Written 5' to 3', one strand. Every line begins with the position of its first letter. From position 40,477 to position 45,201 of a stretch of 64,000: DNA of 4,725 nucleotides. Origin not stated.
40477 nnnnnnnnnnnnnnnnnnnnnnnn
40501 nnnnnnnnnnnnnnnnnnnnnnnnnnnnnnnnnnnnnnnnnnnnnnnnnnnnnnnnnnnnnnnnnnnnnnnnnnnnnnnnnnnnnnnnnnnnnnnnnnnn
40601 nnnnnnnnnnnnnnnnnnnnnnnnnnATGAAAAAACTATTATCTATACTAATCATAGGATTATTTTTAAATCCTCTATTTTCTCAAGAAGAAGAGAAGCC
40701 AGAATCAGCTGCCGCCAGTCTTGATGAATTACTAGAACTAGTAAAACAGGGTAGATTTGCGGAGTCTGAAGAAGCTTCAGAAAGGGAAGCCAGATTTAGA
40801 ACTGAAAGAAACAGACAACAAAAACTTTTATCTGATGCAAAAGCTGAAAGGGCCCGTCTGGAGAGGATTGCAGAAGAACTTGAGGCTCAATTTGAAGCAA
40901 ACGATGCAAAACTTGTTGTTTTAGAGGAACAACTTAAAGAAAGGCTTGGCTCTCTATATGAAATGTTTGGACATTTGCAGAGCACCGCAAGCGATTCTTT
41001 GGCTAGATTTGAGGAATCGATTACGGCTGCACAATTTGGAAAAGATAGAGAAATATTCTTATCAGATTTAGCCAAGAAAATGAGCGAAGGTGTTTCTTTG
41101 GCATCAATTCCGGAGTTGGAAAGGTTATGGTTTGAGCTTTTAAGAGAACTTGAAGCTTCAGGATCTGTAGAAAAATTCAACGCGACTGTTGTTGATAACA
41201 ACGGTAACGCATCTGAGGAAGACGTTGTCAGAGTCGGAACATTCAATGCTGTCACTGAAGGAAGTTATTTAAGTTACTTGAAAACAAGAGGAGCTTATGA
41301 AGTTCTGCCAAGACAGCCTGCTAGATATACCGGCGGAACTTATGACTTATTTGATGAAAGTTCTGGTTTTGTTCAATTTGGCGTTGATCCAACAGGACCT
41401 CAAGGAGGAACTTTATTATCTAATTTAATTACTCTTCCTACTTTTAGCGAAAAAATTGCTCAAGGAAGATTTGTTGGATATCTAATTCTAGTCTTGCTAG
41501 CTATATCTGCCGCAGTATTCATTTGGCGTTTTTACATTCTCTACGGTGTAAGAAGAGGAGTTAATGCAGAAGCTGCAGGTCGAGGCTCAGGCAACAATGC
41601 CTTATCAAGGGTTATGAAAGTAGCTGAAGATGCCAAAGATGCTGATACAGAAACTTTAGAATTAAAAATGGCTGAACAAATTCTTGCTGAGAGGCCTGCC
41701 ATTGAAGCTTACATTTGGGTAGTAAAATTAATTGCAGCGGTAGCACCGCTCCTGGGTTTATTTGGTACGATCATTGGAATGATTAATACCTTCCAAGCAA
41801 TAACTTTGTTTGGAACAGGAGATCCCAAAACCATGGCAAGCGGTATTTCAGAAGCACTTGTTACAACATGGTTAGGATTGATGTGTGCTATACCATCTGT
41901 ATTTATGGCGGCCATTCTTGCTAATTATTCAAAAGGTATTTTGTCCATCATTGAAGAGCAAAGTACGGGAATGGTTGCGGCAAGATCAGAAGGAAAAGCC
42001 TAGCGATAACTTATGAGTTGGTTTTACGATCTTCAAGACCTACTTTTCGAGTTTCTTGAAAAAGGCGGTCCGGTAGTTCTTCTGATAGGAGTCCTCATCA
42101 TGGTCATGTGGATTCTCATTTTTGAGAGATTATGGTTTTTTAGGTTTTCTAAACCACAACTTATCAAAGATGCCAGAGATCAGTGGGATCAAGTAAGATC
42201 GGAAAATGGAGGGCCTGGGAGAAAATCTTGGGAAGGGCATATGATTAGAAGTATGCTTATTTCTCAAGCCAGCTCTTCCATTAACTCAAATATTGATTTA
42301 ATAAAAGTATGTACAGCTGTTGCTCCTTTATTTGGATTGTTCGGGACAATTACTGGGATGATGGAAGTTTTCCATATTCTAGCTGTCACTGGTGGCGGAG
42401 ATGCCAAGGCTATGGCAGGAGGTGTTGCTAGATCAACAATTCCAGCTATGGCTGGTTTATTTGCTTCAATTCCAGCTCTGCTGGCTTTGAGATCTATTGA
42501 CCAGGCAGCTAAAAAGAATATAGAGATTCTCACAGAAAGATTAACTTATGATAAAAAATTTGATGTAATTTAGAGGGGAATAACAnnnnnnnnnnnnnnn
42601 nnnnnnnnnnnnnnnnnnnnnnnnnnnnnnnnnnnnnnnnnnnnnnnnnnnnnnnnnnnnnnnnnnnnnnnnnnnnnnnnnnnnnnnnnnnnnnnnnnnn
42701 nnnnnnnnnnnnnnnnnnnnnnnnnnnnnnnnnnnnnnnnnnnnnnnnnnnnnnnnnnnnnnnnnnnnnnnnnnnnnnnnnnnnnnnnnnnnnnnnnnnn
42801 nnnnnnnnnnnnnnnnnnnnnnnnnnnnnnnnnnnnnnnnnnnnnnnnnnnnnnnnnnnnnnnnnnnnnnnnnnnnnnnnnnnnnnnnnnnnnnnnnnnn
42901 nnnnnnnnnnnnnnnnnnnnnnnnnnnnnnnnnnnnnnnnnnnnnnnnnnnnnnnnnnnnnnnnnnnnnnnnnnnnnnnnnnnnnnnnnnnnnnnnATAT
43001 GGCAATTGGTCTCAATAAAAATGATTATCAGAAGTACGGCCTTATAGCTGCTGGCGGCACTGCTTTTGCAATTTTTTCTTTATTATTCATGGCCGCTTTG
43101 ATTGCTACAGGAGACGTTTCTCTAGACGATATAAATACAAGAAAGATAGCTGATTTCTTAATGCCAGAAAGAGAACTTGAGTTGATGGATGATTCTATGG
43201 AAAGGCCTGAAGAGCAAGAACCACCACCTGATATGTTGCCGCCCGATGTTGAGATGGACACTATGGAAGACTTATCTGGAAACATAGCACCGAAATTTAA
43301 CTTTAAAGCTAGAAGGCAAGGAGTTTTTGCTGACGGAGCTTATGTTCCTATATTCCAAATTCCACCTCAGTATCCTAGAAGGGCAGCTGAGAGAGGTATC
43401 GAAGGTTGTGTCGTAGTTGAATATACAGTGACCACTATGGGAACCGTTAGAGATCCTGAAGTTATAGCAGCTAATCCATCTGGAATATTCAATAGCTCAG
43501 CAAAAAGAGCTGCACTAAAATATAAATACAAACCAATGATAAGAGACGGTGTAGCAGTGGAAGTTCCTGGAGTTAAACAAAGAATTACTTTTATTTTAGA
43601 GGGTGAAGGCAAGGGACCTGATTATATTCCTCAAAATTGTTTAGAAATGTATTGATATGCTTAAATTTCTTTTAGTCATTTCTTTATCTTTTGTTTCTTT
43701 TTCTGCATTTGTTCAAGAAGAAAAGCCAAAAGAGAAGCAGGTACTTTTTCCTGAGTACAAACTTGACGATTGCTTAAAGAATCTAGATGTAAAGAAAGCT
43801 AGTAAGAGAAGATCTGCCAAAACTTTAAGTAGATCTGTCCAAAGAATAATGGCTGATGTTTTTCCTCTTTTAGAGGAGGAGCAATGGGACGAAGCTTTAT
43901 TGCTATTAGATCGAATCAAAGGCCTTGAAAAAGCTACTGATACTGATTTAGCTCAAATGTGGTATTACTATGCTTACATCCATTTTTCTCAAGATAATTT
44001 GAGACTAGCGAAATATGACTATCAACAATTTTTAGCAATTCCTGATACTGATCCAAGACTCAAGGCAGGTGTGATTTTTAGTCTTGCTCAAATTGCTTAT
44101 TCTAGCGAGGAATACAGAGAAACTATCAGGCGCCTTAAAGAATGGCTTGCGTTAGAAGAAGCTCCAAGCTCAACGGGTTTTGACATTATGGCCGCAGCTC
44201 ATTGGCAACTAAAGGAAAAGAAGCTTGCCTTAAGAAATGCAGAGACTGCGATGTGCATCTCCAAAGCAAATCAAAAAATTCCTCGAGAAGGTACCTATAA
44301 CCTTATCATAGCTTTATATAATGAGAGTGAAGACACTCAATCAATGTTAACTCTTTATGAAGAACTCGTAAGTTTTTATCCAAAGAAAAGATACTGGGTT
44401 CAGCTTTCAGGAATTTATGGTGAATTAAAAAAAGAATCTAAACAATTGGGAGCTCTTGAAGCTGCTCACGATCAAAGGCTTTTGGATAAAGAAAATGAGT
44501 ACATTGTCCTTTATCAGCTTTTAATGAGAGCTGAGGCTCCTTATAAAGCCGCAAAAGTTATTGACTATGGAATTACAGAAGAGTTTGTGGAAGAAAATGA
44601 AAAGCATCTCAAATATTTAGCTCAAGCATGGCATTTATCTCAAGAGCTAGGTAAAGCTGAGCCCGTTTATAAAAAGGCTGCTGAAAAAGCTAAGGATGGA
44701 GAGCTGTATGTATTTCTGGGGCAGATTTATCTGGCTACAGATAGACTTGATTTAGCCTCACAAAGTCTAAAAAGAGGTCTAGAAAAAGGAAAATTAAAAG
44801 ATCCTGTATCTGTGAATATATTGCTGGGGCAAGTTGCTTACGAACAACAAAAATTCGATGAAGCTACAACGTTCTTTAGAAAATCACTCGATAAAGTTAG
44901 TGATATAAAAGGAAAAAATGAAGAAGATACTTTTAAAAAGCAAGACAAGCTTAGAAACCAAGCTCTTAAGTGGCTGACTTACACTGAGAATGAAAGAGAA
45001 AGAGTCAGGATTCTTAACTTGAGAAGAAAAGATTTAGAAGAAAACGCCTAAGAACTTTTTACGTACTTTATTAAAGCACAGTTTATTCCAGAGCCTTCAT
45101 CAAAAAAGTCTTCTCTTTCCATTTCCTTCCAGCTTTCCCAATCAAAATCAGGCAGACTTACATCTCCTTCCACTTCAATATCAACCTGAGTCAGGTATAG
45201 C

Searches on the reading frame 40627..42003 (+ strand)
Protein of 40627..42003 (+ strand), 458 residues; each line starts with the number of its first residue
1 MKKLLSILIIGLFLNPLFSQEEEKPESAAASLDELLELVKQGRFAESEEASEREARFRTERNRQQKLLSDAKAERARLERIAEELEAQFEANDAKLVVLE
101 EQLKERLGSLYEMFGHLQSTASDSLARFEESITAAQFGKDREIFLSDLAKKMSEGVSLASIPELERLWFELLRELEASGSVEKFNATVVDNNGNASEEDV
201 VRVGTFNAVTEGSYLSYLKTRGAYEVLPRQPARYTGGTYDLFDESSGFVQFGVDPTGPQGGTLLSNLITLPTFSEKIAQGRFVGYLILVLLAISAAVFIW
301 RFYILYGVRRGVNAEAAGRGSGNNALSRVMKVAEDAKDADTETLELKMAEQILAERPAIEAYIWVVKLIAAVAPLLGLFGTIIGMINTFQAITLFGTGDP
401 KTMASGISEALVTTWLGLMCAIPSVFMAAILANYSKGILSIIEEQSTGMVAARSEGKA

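Call 9: search_protein_families(library=pfam, proteins=[window:40627-42003:+], max_evalue=0.001)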
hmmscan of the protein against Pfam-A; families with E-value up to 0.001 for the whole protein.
window:40627-42003:+ (458 aa): 1 family
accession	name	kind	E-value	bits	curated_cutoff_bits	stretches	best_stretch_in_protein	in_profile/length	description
PF01618.21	MotA_ExbB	-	3.9e-28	98.2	22.9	1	326-443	6-126/127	MotA/TolQ/ExbB proton channel family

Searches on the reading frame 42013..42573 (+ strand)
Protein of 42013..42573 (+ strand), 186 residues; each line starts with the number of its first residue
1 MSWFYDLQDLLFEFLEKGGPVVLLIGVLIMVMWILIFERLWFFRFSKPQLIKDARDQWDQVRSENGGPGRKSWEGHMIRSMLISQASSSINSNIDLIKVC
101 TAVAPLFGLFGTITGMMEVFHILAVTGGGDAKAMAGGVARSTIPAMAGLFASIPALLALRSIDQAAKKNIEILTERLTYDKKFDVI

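Call 9: search_protein_families(library=pfam, proteins=[window:42013-42573:+], max_evalue=0.001)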
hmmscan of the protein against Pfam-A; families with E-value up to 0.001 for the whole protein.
window:42013-42573:+ (186 aa): 1 family
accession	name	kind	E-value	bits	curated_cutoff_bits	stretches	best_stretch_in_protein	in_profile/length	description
PF01618.21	MotA_ExbB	-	1.1e-17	64.4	22.9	1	83-171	35-123/127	MotA/TolQ/ExbB proton channel family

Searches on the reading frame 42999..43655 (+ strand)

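Call 9: search_protein_families(library=pfam, proteins=[window:42999-43655:+], max_evalue=0.001)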
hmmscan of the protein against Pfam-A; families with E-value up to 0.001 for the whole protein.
window:42999-43655:+ (218 aa): 1 family
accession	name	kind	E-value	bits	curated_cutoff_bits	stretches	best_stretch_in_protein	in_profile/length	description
PF03544.19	TonB_C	-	7.9e-18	65.1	24.6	1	122-200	2-79/79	Gram-negative bacterial TonB protein C-terminal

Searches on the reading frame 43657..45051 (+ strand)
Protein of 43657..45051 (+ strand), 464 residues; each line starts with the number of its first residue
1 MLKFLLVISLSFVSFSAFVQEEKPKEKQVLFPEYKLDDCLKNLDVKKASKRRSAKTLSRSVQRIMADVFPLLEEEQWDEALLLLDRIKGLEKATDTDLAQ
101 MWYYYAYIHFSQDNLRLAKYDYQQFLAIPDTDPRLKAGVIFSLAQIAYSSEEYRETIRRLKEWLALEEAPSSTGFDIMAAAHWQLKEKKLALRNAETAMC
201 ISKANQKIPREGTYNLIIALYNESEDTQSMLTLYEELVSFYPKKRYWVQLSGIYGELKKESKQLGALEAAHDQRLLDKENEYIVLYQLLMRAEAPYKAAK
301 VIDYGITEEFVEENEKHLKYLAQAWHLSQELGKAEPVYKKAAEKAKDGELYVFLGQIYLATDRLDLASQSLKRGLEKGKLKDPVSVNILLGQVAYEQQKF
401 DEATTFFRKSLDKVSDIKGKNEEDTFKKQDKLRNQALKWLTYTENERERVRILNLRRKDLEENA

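Call 9: search_protein_families(library=pfam, proteins=[window:43657-45051:+], max_evalue=0.001)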
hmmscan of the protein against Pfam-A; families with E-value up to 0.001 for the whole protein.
window:43657-45051:+ (464 aa): 8 families
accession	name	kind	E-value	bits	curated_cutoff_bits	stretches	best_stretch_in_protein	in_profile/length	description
PF07719.23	TPR_2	-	4e-08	33.2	27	0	388-412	5-29/34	Tetratricopeptide repeat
PF14559.12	TPR_19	-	2.3e-06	28.3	25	0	331-377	7-54/68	Tetratricopeptide repeat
PF13432.12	TPR_16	-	4.5e-06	27.4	32.7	0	354-413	3-60/65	Tetratricopeptide repeat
PF13428.12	TPR_14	-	6.3e-05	23.7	23.5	0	349-378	2-31/44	Tetratricopeptide repeat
PF12895.13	ANAPC3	-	8.8e-05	23.2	27.2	0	334-409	8-81/82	Anaphase-promoting complex, cyclosome, subunit 3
PF13181.12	TPR_8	-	0.00014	22.2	25.7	0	349-376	2-29/34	Tetratricopeptide repeat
PF13424.12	TPR_12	-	0.00016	22.2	30.1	0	389-421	8-40/77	Tetratricopeptide repeat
PF13176.12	TPR_7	-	0.00063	20.1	27.9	0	351-379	2-32/36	Tetratricopeptide repeat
